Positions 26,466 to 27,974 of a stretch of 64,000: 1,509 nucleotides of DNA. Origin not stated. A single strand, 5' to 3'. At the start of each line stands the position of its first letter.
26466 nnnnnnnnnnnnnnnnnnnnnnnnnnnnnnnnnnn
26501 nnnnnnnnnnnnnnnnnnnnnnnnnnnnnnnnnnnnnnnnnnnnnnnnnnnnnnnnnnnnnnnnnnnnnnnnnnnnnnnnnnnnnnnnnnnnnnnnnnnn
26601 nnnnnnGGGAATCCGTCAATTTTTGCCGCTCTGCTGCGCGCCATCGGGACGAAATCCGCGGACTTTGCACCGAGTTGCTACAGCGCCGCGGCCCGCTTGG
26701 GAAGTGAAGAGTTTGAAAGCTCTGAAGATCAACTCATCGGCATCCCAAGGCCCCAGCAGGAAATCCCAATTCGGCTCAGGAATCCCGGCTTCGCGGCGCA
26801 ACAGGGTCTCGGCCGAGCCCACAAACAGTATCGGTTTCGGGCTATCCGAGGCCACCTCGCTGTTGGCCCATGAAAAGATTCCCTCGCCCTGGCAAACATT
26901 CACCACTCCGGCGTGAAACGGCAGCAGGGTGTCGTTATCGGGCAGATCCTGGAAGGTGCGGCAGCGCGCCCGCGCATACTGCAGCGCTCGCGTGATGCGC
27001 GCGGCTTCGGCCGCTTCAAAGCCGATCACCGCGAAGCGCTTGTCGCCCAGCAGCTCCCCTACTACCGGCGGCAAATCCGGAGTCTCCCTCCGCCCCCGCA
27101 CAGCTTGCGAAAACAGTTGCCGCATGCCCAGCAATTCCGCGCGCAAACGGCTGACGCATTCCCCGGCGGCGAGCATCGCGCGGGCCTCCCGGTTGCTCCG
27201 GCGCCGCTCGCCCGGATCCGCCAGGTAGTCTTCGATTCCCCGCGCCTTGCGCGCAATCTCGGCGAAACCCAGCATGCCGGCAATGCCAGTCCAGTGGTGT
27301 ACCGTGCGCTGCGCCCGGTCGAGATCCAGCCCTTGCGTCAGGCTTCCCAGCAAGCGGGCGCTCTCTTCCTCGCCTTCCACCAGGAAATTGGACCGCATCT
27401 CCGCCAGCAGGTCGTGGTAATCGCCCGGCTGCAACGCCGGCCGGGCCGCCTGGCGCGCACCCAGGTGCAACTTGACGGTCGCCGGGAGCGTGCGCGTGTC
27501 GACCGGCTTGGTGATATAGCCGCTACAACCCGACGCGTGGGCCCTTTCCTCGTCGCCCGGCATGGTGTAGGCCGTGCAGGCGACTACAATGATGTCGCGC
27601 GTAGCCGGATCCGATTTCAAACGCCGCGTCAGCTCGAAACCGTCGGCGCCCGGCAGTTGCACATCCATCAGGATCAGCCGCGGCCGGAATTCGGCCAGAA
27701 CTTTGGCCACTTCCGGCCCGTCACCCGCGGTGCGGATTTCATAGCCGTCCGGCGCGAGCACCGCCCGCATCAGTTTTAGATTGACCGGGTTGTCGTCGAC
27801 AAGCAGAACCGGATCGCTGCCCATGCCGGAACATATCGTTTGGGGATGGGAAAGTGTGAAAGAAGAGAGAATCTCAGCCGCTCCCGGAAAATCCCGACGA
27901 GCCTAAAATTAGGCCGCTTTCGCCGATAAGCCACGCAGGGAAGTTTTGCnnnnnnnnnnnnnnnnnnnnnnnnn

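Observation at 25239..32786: Sensor-less multi-step phosphorelay wired to an orphan CpaF ATPase and two TadZ/CpaE-like proteins, with no pilus structural genes nearby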

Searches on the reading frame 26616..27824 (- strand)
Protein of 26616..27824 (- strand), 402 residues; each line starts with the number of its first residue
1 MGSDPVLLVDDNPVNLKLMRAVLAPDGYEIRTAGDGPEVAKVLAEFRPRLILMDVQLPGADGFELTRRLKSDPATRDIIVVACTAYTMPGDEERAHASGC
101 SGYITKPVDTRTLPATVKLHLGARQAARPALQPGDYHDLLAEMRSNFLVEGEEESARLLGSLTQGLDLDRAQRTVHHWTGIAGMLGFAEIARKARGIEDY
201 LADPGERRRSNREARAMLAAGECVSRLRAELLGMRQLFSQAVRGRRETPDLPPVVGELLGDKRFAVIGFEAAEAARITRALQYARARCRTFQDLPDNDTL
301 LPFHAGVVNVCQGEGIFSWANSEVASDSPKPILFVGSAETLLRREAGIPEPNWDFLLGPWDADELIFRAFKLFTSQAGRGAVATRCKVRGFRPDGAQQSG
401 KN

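Call 3: search_protein_families(library=pfam, proteins=[window:26616-27824:-], max_evalue=0.01)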
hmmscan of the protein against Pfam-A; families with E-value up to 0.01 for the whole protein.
window:26616-27824:- (402 aa): 2 families
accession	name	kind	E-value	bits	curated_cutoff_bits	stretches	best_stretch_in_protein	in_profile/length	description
PF00072.30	Response_reg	-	4e-24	85.4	30.2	1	6-117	1-110/111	Response regulator receiver domain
PF01627.28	Hpt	-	5.1e-08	33.5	24.6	1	142-230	1-77/84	Hpt domain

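Call 4: search_protein_families(library=ncbifam, proteins=[window:26616-27824:-], max_evalue=0.01)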
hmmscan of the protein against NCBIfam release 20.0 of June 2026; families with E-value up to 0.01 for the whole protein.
window:26616-27824:- (402 aa): 87 families (the best 25 are shown)
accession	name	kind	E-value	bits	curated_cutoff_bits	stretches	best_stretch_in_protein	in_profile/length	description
NF007135.0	PRK09581.1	equivalog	2.6e-22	79.3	474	1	6-118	5-117/457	PleD family two-component system response regulator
NF038297.2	hybrid_HK_HrmK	equivalog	4.9e-22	78.3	725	1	4-117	491-604/607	hybrid histidine kinase/response regulator HrmK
NF008318.0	PRK11107.1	equivalog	1.7e-21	76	890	1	6-123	670-787/920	two-component sensor histidine kinase BarA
NF011874.0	PRK15347.1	equivalog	9.1e-20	70.3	852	1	6-201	693-893/921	two component system sensor kinase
TIGR02154.1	PhoB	equivalog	5e-18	65.2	296.2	1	5-121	4-120/226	phosphate regulon transcriptional regulator PhoB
TIGR02956.1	TMAO_torS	equivalog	1.2e-15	56.8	676.5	1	6-133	704-834/967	TMAO reductase system sensor histidine kinase/response regulator TorS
NF040689.1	MtrAB_MtrA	equivalog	3.2e-15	56.1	300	1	6-127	1-119/219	MtrAB system response regulator MtrA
NF008099.0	PRK10841.1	equivalog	4.8e-15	54.4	920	1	6-120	827-939/949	two-component system sensor histidine kinase RcsC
NF041733.1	resp_reg_CseB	equivalog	1.2e-14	54.2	350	1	6-122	3-116/228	two-component system response regulator CseB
NF008034.0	PRK10766.1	equivalog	2.1e-13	50.3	275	1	5-130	4-126/231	two-component system response regulator TorR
NF040534.1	resp_reg_YycF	equivalog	3e-13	49.6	340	1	6-126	3-120/231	response regulator YycF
NF053854.1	RespRegPhoBBctds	equivalog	3.8e-13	49.3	270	1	6-122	1-116/225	two-component system response regulator PhoB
NF007005.1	PRK09468.1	equivalog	4e-13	49.3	331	1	5-128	5-126/237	osmolarity response regulator transcription factor OmpR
NF041367.1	CheY_Halo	equivalog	1.4e-12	48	200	1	6-111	1-104/114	chemotaxis protein CheY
NF041947.1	LuxQ_Vibrio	equivalog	2.8e-12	45.4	1200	1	6-115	725-833/843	quorum-sensing autoinducer 2 sensor kinase/phosphatase LuxQ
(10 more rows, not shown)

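Call 17: find_related_loci(query=A1, collection=genome_contigs, flank=10000)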
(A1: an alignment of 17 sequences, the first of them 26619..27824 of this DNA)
Query A1 (402 aa) in genome_contigs; peptide patterns used: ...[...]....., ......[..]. (x = any residue, [..] = any of these).
354 stretches matched a pattern; 127 encode a relative of the query (tblastn E <= 1e-3); the best 80 are kept; 80 distinct loci.
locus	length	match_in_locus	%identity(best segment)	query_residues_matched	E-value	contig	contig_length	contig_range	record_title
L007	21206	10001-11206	90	1-402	0e+0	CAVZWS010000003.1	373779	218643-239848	MAG: Bryobacterales bacterium isolate MFD01872.bin.2.168 genome assembly, contig: contig_125846, whole genome shotgun se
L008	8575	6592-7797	84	1-402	0e+0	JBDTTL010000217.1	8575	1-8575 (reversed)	MAG: Acidobacteriota bacterium isolate cluster3_bin.295 NODE_39726_length_8575_cov_6.511033, whole genome shotgun sequen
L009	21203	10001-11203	73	1-397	0e+0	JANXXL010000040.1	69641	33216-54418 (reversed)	MAG: Bryobacterales bacterium isolate GL140_2_metabat_99_sub GL140_2_k141_2472705, whole genome shotgun sequence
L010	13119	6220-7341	76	1-375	0e+0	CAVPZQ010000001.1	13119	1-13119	MAG: Bryobacterales bacterium isolate MFD10064.bin.2.53 genome assembly, contig: contig_101964, whole genome shotgun seq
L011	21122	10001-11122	75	1-375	0e+0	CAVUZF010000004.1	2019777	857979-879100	MAG: Bryobacterales bacterium isolate MFD05512.bin.2.137 genome assembly, contig: contig_7249, whole genome shotgun sequ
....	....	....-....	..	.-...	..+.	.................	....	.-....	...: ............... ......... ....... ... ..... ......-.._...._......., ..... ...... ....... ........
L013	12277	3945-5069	75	1-376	0e+0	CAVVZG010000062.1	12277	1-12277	MAG: Bryobacterales bacterium isolate MFD04540.bin.2.40 genome assembly, contig: contig_36463, whole genome shotgun sequ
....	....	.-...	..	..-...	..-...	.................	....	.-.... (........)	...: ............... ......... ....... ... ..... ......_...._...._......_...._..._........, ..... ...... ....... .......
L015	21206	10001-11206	87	1-402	0e+0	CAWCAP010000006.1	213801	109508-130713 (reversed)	MAG: Bryobacterales bacterium isolate MFD04540.bin.2.59 genome assembly, contig: contig_18714, whole genome shotgun sequ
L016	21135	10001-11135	74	1-379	2e-156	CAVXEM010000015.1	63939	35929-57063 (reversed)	MAG: Bryobacterales bacterium isolate MFD01872.bin.3.534 genome assembly, contig: contig_129293, whole genome shotgun se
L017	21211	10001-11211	80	1-395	0e+0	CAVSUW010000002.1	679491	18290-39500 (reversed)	MAG: Bryobacterales bacterium isolate MFD05513.bin.2.236 genome assembly, contig: contig_4381, whole genome shotgun sequ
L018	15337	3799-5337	39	1-380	4e-76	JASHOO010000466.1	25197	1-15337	MAG: Bryobacteraceae bacterium isolate JOPF025 JOPF_N042_contig_42468, whole genome shotgun sequence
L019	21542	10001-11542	37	1-380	2e-70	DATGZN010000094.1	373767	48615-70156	MAG TPA_asm: Bryobacteraceae bacterium isolate SMAG_U10665 k141_410502, whole genome shotgun sequence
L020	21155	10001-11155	39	1-388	3e-64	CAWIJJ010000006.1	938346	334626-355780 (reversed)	MAG: Bryobacterales bacterium isolate MFD04944.bin.2.159 genome assembly, contig: contig_27173, whole genome shotgun seq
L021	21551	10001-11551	37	1-368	2e-63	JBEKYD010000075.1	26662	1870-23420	MAG: Bryobacteraceae bacterium isolate SPRUCE 667 SPRUCE_667_75, whole genome shotgun sequence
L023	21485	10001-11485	37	1-368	2e-62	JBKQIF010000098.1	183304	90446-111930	MAG: Bryobacteraceae bacterium isolate BAr1A1B1C__bin_56 BAr1A1B1C_000000182094, whole genome shotgun sequence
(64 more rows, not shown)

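Call 32: search_protein_families(library=pfam, proteins=[L023:4305-6011:+, L023:6098-7921:-, L023:7998-9956:+, L023:10001-11503:+, L023:11500-12576:+, L023:12573-13847:+, L023:14422-15561:-, L020:8135-9835:-, L020:6289-8166:+, L020:13888-15804:-], max_evalue=0.0001)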
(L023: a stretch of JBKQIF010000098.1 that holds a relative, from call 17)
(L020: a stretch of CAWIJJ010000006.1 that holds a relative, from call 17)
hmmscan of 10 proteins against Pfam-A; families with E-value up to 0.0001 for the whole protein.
L023:4305-6011:+ (568 aa): 2 families
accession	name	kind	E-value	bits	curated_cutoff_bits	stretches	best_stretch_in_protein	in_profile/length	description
PF02310.24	B12-binding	-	1.1e-12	48.3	32.1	1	74-148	34-113/121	B12 binding domain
PF04055.27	Radical_SAM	-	7.4e-12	46.2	29.5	1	193-348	1-159/166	Radical SAM superfamily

L023:6098-7921:- (607 aa): 4 families
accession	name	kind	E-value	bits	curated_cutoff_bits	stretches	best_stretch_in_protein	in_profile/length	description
PF00069.31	Pkinase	-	3e-51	174.8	31.7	1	7-258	1-253/263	Protein kinase domain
PF07714.23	PK_Tyr_Ser-Thr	-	2.3e-35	122.6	23.1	1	8-256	2-248/258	Protein tyrosine and serine/threonine kinase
PF08308.17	PEGA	-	1.3e-21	76.7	20.8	2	541-598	2-60/71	PEGA domain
PF01636.29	APH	-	8.2e-05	22.9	23.2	0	45-122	32-107/239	Phosphotransferase enzyme family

L023:7998-9956:+ (652 aa): 6 families
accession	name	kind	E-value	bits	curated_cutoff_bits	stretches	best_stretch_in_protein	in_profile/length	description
PF02518.31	HATPase_c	-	7.4e-28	97.7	26.4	1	532-640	2-108/111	Histidine kinase-, DNA gyrase B-, and HSP90-like ATPase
PF00512.31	HisKA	-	3.8e-22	78.5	26.9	1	418-486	1-66/66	His Kinase A (phospho-acceptor) domain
PF08448.16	PAS_4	-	1.9e-10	41.4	23.1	1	272-381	1-108/110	PAS fold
PF13426.13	PAS_9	-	6.5e-09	36.4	27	1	283-380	8-103/103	PAS domain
PF00989.32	PAS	-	1.8e-08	34.8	22.6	1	267-375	2-110/113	PAS fold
PF05227.19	CHASE3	-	4.5e-06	27.1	28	1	56-168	3-111/138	CHASE3 domain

L023:10001-11503:+ (500 aa): 4 families
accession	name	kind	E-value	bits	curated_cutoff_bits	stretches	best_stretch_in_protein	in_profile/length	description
PF00072.30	Response_reg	-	7.6e-61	203.6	30.2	2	385-494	1-110/111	Response regulator receiver domain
PF23198.2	PDE8A_N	-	4.5e-06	27.1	29.6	0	26-96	33-104/147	PDE8A-like, N-terminal domain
PF20161.5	VpsR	-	1e-05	25.7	23.7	0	397-490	22-116/121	VpsR domain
PF01627.28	Hpt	-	9.4e-05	23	24.6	0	147-219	2-78/84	Hpt domain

L023:11500-12576:+ (358 aa): 1 family
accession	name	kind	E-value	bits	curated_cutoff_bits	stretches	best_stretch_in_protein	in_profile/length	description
PF13646.12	HEAT_2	-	1.1e-09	38.9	27.7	1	236-318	4-87/88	HEAT repeats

L023:12573-13847:+ (424 aa): 0 families

L023:14422-15561:- (379 aa): 3 families
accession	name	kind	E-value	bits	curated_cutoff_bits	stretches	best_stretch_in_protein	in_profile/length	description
PF01546.33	Peptidase_M20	-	1.8e-25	90.5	24.6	1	81-377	2-205/206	Peptidase family M20/M25/M40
PF07687.19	M20_dimer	-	4.1e-18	65.7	21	1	183-275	1-96/107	Peptidase dimerisation domain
PF04389.22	Peptidase_M28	-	1.6e-05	25.2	21.3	0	69-170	5-89/193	Peptidase family M28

L020:8135-9835:- (566 aa): 2 families
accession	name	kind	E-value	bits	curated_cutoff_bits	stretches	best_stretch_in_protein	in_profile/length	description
PF04055.27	Radical_SAM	-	2.4e-12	47.8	29.5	1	192-352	1-164/166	Radical SAM superfamily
PF02310.24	B12-binding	-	1e-10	41.9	32.1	1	73-147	34-113/121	B12 binding domain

L020:6289-8166:+ (625 aa): 3 families
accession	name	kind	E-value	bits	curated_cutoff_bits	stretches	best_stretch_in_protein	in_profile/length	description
PF00069.31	Pkinase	-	1.6e-51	175.7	31.7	1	77-327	1-252/263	Protein kinase domain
PF07714.23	PK_Tyr_Ser-Thr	-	4.2e-34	118.5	23.1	1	79-326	3-248/258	Protein tyrosine and serine/threonine kinase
PF08308.17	PEGA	-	3.6e-25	88.1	20.8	2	560-615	2-58/71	PEGA domain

L020:13888-15804:- (638 aa): 1 family
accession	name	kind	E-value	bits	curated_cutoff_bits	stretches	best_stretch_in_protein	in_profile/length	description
PF17132.9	Glyco_hydro_106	-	7e-62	210.4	29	1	1-426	295-738/743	alpha-L-rhamnosidase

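Call 33: predict_structure(alignment_id=A1)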
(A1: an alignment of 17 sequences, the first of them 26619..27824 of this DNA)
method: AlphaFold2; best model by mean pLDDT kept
length: 402 residues; sequences in the alignment: 17
mean_pLDDT: 61.5   pTM: 0.40
mean pLDDT of the five models: 61.5, 58.7, 57.8, 54.2, 50.7
residues with pLDDT >= 90: 6; 70-90: 160; 50-70: 112; < 50: 124
segments of 3 or more residues with pLDDT < 50: 1-35, 57-59, 107-141, 206-219, 245-248, 344-347, 378-402
pLDDT, mean of each block of 10 residues (from residue 1): 39 35 36 52 61 58 76 73 61 75 53 32 32 39 64 83 76 72 57 77 54 43 75 82 54 78 87 78 85 82 86 62 63 70 50 66 74 64 33 31 34
secondary structure, 60 per line:
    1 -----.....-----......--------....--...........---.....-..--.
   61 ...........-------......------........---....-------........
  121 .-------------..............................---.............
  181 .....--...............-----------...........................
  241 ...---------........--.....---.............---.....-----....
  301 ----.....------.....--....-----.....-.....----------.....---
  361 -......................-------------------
elements in order: E6-10 E16-21 E30-33 H36-46 E50-54 H62-71 E79-84 H91-98 E102-105 H113-121 H135-164 H168-185 H188-202 H214-243 H253-260 E263-267 H271-283 E287-291 H297-300 E305-309 H316-320 H323-326 E332-336 H338-342 E353-357 H362-383

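Call 36: fold_search(model_id=the predicted structure, library=pdb)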
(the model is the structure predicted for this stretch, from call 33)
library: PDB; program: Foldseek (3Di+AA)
matches with E <= 10: 1404; with E <= 0.001: 196
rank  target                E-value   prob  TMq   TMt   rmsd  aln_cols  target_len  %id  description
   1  2wb4_A                1.7e-10  1.00  0.27  0.24  19.6       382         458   19  activated diguanylate cyclase PleD in complex with c-di-GMP (released 2010-04-21)
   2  2v0n_A                5.5e-10  1.00  0.27  0.24  20.1       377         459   20  ACTIVATED RESPONSE REGULATOR PLED IN COMPLEX WITH C-DIGMP AND GTP- ALPHA-S (released 2007-08-21)
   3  9g85_B                5.5e-10  1.00  0.26  0.24  18.4       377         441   20  Structure of Response regulator PleD in complex with c-diGMP and ppGpp (released 2025-08-06)
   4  1w25_A                8.7e-10  1.00  0.26  0.23  18.2       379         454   21  Response regulator PleD in complex with c-diGMP (released 2004-11-18)
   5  9g85_D                9.2e-10  1.00  0.26  0.23  18.3       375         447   20  Structure of Response regulator PleD in complex with c-diGMP and ppGpp (released 2025-08-06)
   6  9g86_A                1.0e-09  1.00  0.28  0.25  18.0       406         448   20  Structure of Response regulator PleD in complex with c-diGMP and pppGpp (released 2025-08-06)
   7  9g85_A                1.6e-09  1.00  0.28  0.25  18.0       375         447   19  Structure of Response regulator PleD in complex with c-diGMP and ppGpp (released 2025-08-06)
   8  2wb4_B                3.5e-09  1.00  0.26  0.24  19.1       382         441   19  activated diguanylate cyclase PleD in complex with c-di-GMP (released 2010-04-21)
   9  9g85_C                4.7e-09  1.00  0.28  0.25  17.5       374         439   20  Structure of Response regulator PleD in complex with c-diGMP and ppGpp (released 2025-08-06)
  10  9g86_B                4.9e-09  1.00  0.28  0.25  18.0       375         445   19  Structure of Response regulator PleD in complex with c-diGMP and pppGpp (released 2025-08-06)
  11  1m5t                  8.2e-07  1.00  0.23  0.68   5.0       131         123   35  CRYSTAL STRUCTURE OF THE RESPONSE REGULATOR DIVK (released 2002-11-15)
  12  9dvt_S                2.8e-06  1.00  0.23  0.39   8.7       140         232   26  Cryo-EM structure of RpaA bound to PkaiBC DNA and the CTD of the alpha subunit of RNAP from the cyanobacterium Synecho (released 2025-10-15)
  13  1mav                  3.5e-06  1.00  0.22  0.67   5.4       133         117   34  CRYSTAL STRUCTURE OF THE RESPONSE REGULATOR DIVK AT PH 6.0 IN COMPLEX WITH MN2+ (released 2002-12-04)
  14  9dvt_R                4.7e-06  1.00  0.21  0.35   3.1        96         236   33  Cryo-EM structure of RpaA bound to PkaiBC DNA and the CTD of the alpha subunit of RNAP from the cyanobacterium Synecho (released 2025-10-15)
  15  1mb3                  1.1e-05  1.00  0.22  0.67   5.4       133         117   34  CRYSTAL STRUCTURE OF THE RESPONSE REGULATOR DIVK AT PH 8.5 IN COMPLEX WITH MG2+ (released 2002-12-04)
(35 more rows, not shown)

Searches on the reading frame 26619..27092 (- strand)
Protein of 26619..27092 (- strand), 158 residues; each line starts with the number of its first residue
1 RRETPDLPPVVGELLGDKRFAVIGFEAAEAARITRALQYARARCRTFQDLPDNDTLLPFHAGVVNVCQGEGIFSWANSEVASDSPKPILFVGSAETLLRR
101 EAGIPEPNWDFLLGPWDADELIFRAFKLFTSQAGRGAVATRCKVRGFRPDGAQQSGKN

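Call 47: predict_structure(alignment_id=A2)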
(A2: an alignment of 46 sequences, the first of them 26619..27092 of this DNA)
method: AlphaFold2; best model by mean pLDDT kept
length: 158 residues; sequences in the alignment: 46
mean_pLDDT: 75.8   pTM: 0.70
mean pLDDT of the five models: 75.8, 75.3, 74.6, 74.3, 74.0
residues with pLDDT >= 90: 58; 70-90: 44; 50-70: 27; < 50: 29
segments of 3 or more residues with pLDDT < 50: 1-3, 136-158
pLDDT, mean of each block of 10 residues (from residue 1): 67 93 94 95 94 89 81 68 73 73 63 89 91 52 39 47
secondary structure, 60 per line:
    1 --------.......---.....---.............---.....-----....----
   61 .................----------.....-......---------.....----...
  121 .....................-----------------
elements in order: H9-15 E19-23 H27-39 E43-47 H53-56 E61-65 H66-77 E88-92 H94-99 E109-113 H118-141

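Call 50: fold_search(model_id=the predicted structure, library=pdb)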
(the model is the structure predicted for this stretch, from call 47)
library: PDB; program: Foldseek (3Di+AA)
matches with E <= 10: 1447; with E <= 0.001: 43
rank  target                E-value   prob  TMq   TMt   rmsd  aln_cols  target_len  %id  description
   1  7cci_A                2.5e-05  1.00  0.59  0.69   4.3       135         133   10  Acinetobacter baumannii response regulator AdeR with disordered N terminus (released 2021-06-23)
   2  3lte_C                7.0e-05  1.00  0.56  0.72   3.3       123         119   20  CRYSTAL STRUCTURE OF RESPONSE REGULATOR (SIGNAL RECEIVER DOMAIN) FROM Bermanella marisrubri (released 2010-03-31)
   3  5xt2_E                7.4e-05  1.00  0.58  0.47   4.0       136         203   26  Crystal structures of full-length FixJ from B. japonicum crystallized in space group P212121 (released 2018-05-23)
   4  5xt2_B                7.4e-05  1.00  0.52  0.43   4.6       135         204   23  Crystal structures of full-length FixJ from B. japonicum crystallized in space group P212121 (released 2018-05-23)
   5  3lte_G                9.6e-05  1.00  0.55  0.69   3.4       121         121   21  CRYSTAL STRUCTURE OF RESPONSE REGULATOR (SIGNAL RECEIVER DOMAIN) FROM Bermanella marisrubri (released 2010-03-31)
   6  5xt2_A                1.0e-04  1.00  0.56  0.45   4.8       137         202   20  Crystal structures of full-length FixJ from B. japonicum crystallized in space group P212121 (released 2018-05-23)
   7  3lte_L                1.1e-04  1.00  0.55  0.72   3.3       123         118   24  CRYSTAL STRUCTURE OF RESPONSE REGULATOR (SIGNAL RECEIVER DOMAIN) FROM Bermanella marisrubri (released 2010-03-31)
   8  3lte_U                1.4e-04  1.00  0.51  0.66   4.2       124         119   22  CRYSTAL STRUCTURE OF RESPONSE REGULATOR (SIGNAL RECEIVER DOMAIN) FROM Bermanella marisrubri (released 2010-03-31)
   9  5m7o_B                1.5e-04  1.00  0.53  0.22   4.6       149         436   20  Crystal structure of NtrX from Brucella abortus processed with the CrystalDirect automated mounting and cryo-cooling t (released 2017-01-25)
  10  7cci_B                1.8e-04  1.00  0.51  0.60   5.8       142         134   12  Acinetobacter baumannii response regulator AdeR with disordered N terminus (released 2021-06-23)
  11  3r0j_B                2.0e-04  1.00  0.59  0.44   2.8       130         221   18  Structure of PhoP from Mycobacterium tuberculosis (released 2011-07-13)
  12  5m7o_A                2.0e-04  1.00  0.53  0.21   5.1       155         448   20  Crystal structure of NtrX from Brucella abortus processed with the CrystalDirect automated mounting and cryo-cooling t (released 2017-01-25)
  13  5m7p_A                2.4e-04  1.00  0.53  0.21   4.9       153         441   20  Crystal structure of NtrX from Brucella abortus in complex with ADP processed with the CrystalDirect automated mountin (released 2017-01-25)
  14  3lte_I                2.9e-04  1.00  0.55  0.71   3.2       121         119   25  CRYSTAL STRUCTURE OF RESPONSE REGULATOR (SIGNAL RECEIVER DOMAIN) FROM Bermanella marisrubri (released 2010-03-31)
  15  3nns_A                2.9e-04  1.00  0.49  0.63   4.3       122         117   17  BeF3 Activated DrrB Receiver Domain (released 2010-08-11)
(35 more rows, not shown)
